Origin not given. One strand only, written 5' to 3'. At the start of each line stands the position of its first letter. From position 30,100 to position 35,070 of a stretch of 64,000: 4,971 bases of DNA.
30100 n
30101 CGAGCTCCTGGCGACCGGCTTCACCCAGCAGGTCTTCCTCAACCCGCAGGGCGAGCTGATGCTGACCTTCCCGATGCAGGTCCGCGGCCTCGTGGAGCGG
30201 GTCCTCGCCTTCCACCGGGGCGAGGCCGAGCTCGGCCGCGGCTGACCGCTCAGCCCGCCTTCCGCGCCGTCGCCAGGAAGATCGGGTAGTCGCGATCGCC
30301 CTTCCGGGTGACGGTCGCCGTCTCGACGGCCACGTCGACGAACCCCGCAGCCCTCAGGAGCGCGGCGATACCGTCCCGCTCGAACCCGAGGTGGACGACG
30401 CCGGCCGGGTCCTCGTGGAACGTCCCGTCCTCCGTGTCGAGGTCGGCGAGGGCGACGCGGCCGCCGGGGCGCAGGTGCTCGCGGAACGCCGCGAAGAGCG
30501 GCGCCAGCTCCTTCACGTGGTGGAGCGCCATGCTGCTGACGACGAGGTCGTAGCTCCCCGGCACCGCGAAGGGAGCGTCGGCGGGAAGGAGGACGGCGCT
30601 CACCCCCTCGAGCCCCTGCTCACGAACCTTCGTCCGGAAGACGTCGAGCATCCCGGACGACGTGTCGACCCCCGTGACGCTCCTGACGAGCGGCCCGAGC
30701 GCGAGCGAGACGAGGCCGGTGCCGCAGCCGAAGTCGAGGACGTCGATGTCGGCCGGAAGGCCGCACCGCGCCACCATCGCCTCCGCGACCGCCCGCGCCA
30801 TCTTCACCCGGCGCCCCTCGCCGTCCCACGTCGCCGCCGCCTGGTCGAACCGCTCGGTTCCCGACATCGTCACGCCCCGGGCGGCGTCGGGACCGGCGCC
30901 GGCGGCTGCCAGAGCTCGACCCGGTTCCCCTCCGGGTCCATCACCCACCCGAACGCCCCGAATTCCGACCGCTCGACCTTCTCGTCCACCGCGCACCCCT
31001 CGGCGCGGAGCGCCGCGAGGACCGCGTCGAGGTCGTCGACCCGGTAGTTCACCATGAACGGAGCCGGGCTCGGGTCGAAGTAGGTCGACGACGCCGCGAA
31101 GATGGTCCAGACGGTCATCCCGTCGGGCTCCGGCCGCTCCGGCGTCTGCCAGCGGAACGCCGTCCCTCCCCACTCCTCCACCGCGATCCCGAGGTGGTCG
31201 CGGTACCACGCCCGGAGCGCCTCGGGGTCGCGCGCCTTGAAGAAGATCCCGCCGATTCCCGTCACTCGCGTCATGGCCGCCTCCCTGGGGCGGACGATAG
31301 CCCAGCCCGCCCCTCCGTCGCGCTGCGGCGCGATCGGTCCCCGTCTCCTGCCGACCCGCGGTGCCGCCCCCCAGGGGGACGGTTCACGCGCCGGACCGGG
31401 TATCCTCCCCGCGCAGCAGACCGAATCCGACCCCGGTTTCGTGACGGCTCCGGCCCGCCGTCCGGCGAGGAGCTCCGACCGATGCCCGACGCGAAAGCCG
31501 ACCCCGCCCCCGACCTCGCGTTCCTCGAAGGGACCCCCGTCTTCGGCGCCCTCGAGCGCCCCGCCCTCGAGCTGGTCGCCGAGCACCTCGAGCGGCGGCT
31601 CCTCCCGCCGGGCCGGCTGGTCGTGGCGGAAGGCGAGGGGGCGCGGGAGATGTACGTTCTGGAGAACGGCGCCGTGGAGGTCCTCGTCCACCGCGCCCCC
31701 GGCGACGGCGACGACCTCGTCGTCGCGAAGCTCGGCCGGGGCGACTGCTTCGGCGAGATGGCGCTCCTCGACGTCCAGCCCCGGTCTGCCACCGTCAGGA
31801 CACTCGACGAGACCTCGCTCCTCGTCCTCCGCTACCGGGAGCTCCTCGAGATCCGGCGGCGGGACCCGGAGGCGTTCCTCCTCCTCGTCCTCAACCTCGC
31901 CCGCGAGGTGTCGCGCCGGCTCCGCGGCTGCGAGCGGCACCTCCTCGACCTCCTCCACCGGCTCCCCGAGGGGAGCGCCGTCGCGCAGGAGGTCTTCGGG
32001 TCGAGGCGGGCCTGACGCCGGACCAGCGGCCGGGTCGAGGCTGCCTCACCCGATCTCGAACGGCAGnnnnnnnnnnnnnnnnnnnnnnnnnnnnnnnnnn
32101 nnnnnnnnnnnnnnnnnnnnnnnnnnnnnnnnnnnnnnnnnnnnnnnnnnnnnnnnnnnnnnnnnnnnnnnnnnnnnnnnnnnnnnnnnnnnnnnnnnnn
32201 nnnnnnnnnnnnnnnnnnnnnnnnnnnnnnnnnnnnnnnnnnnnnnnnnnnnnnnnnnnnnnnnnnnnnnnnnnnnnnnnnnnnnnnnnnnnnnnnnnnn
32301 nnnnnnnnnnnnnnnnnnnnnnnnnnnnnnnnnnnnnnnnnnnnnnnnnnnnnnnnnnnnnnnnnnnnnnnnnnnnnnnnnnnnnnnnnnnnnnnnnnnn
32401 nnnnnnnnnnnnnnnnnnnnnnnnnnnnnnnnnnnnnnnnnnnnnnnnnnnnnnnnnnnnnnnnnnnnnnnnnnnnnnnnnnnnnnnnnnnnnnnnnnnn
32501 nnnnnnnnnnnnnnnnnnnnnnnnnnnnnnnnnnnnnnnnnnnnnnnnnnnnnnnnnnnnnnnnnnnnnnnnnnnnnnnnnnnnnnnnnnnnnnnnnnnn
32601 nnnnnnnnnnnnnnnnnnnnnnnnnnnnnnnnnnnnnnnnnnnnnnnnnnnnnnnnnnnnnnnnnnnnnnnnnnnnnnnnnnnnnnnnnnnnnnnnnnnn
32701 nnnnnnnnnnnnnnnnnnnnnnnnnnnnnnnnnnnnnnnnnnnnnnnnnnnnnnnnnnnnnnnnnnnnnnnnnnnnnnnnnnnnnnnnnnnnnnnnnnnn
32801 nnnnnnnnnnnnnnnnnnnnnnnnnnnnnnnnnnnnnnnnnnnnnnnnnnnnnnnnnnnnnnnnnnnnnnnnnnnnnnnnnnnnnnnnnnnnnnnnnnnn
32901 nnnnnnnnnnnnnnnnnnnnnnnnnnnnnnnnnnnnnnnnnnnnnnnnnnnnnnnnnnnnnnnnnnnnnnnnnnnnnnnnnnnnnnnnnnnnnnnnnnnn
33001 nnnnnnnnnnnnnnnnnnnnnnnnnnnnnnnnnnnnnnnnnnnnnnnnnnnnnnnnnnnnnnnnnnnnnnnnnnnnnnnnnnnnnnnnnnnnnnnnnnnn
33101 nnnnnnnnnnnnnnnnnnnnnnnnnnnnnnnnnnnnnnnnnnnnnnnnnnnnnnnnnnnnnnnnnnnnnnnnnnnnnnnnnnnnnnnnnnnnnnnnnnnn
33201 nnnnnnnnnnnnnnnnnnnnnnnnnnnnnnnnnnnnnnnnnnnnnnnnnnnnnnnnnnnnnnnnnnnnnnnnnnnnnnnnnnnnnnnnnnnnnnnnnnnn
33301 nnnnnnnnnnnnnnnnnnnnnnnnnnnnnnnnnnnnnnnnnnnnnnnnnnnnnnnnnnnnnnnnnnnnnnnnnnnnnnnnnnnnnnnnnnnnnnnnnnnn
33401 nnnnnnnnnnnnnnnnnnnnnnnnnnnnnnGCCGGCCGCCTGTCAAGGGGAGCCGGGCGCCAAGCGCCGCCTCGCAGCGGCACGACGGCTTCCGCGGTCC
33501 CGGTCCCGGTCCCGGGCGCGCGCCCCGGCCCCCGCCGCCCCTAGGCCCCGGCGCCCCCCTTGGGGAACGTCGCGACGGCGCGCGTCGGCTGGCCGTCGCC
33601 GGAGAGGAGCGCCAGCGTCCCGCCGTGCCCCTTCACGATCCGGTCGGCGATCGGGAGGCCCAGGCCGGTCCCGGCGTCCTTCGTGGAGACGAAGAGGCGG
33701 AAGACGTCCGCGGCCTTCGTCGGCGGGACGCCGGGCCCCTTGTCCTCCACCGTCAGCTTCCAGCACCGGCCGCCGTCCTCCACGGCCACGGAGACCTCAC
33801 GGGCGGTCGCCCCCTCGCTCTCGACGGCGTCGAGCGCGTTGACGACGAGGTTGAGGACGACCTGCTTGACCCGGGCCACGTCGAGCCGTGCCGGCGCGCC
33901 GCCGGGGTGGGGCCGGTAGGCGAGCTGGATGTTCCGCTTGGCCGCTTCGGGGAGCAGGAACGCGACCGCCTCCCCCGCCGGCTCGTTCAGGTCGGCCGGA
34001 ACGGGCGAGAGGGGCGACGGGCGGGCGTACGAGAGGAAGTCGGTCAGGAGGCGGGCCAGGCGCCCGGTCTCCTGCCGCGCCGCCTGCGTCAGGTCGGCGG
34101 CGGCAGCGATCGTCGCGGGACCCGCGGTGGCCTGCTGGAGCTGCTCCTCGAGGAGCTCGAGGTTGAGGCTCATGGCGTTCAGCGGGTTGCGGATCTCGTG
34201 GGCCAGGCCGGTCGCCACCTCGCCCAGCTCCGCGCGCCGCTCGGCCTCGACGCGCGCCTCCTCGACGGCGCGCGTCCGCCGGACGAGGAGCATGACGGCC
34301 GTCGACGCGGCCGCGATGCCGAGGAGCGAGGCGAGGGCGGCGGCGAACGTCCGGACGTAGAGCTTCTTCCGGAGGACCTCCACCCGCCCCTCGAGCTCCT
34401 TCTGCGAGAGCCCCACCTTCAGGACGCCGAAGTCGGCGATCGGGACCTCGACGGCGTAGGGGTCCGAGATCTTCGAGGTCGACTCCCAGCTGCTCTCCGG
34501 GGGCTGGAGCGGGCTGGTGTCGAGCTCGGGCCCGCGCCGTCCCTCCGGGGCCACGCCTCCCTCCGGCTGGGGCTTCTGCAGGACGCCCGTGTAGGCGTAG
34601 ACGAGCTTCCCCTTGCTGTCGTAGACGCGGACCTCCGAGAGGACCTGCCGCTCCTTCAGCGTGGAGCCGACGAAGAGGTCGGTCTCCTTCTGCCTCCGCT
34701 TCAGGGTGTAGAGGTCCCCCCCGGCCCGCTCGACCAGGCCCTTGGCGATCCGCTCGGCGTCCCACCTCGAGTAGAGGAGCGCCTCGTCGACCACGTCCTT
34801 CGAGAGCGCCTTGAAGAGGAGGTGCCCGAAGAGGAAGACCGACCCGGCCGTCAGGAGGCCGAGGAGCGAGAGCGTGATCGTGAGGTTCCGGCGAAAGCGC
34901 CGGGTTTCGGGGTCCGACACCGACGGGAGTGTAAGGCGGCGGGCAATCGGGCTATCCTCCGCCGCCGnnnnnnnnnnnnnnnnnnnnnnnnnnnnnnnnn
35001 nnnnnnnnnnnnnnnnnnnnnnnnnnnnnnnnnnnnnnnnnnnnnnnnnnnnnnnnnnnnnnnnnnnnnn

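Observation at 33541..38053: Exosortase-like mini membrane protein pair, flanked by a histidine kinase and an FHA-domain sigma-54-type activator whose GAFTGA loop is degenerate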

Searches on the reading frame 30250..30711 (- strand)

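Call 35: search_protein_families(library=pfam, proteins=[window:30250-30711:-], max_evalue=0.0001)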
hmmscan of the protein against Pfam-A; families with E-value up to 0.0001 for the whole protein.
window:30250-30711:- (153 aa): 5 families
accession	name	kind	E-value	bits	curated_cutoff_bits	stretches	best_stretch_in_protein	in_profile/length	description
PF08241.18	Methyltransf_11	-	2.1e-13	51.2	21.2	1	6-87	15-94/95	Methyltransferase domain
PF13649.12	Methyltransf_25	-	8.1e-12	46.1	27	1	10-84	22-97/97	Methyltransferase domain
PF08242.18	Methyltransf_12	-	1.4e-11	45.4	30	1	11-86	22-98/98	Methyltransferase domain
PF13489.12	Methyltransf_23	-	4.1e-08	33.6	27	1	8-126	43-161/164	Methyltransferase domain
PF13847.12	Methyltransf_31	-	4.4e-07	30.1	27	1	12-95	31-116/145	Methyltransferase domain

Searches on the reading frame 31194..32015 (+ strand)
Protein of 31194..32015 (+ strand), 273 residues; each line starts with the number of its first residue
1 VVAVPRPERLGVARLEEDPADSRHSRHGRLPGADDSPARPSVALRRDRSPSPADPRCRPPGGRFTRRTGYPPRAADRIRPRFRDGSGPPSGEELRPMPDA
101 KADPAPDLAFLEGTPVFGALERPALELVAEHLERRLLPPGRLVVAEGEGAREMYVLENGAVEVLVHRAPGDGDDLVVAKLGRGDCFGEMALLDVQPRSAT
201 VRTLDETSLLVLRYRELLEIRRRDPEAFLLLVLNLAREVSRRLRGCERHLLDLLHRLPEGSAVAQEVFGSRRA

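Call 68: search_protein_families(library=pfam, proteins=[window:31194-32015:+], max_evalue=0.0001)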
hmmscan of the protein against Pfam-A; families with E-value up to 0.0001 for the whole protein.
window:31194-32015:+ (273 aa): 1 family
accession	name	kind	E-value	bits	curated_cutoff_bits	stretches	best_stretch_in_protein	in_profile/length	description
PF00027.35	cNMP_binding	-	2.6e-19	69.4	27.5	1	135-223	2-88/89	Cyclic nucleotide-binding domain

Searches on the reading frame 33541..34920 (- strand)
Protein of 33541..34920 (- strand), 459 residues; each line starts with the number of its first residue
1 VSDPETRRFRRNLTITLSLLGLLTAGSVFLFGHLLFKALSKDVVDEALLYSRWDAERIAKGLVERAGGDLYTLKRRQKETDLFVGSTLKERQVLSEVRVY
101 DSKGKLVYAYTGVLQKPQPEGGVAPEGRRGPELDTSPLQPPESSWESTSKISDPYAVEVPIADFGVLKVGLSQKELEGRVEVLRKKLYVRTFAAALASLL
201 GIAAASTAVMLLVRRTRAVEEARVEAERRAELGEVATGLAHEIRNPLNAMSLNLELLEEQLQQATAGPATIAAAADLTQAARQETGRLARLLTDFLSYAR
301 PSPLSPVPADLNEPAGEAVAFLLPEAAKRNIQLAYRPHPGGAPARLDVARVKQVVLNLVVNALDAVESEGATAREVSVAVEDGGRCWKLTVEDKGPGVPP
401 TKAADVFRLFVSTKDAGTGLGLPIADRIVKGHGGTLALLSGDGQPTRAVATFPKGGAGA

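Call 3: search_protein_families(library=pfam, proteins=[window:33541-34920:-], max_evalue=1)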
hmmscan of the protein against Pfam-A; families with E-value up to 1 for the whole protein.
window:33541-34920:- (459 aa): 4 families
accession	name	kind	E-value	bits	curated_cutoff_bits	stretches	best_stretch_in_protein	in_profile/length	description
PF02518.31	HATPase_c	-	3.4e-19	69.8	26.4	1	347-454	2-109/111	Histidine kinase-, DNA gyrase B-, and HSP90-like ATPase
PF00512.31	HisKA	-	8.2e-12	45.4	26.9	1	232-301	2-63/66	His Kinase A (phospho-acceptor) domain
PF13581.12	HATPase_c_2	-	0.006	17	27.4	1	349-429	30-109/127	Histidine kinase-like ATPase domain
PF13589.12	HATPase_c_3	-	0.0088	16.5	25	1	351-416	3-63/137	Histidine kinase-, DNA gyrase B-, and HSP90-like ATPase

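Call 4: search_protein_families(library=ncbifam, proteins=[window:33541-34920:-], max_evalue=1)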
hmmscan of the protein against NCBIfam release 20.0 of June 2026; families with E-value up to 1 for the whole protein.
window:33541-34920:- (459 aa): 79 families (the best 25 are shown)
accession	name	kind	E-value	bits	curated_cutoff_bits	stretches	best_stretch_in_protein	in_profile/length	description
NF008468.0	PRK11360.1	equivalog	1.3e-38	132.8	646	1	219-448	383-602/616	two-component system sensor histidine kinase AtoS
NF007688.0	PRK10364.1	equivalog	5.4e-38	130.9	479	1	194-451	198-448/460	two-component system sensor histidine kinase ZraS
NF052574.1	HisKinEspCMyxo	equivalog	2.8e-30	105.2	1200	1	216-445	401-628/785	serine histidine kinase EspC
NF010411.0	PRK13837.1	equivalog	1.3e-27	96.2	647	1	188-454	403-675/828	two-component system VirA-like sensor kinase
NF053867.1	SprKinKinDBac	equivalog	2e-23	82.6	775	1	196-453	251-496/500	sporulation kinase KinD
NF047497.1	HK_LIC_12097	equivalog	3e-22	78.9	500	1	214-453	132-365/367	LIC_12097 family sensor histidine kinase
NF010076.0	PRK13557.1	subfamily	9.8e-22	77.1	631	1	211-454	142-394/540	histidine kinase famiy protein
NF041777.1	sens_FixL_Rhizob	equivalog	2.4e-21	76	850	1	224-437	254-464/485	sensor protein FixL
NF047794.1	HisKinPtgB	equivalog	8.9e-21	73.8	1000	1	217-441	427-642/656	two-component system sensor histidine kinase PgtB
NF008312.0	PRK11100.1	equivalog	1.3e-20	73.7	356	1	215-448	239-468/477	two-component system sensor histidine kinase CreC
NF052573.1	HisKinEspAMyxo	equivalog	3.1e-20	71.8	1400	1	210-444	362-601/755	serine histidine kinase EspA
NF040691.1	MtrAB_MtrB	equivalog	4.6e-20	72.1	450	1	240-454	279-492/507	MtrAB system histidine kinase MtrB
NF047466.1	hybrid_RR_LvrB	exception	9.2e-20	71.1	500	1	220-453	140-375/377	hybrid histidine kinase/response regulator LvrB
NF006800.0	PRK09303.1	equivalog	1.7e-19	70.1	342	1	237-441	156-364/383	histidine kinase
TIGR02956.1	TMAO_torS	equivalog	7.9e-19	67.3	676.5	1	220-443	451-671/967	TMAO reductase system sensor histidine kinase/response regulator TorS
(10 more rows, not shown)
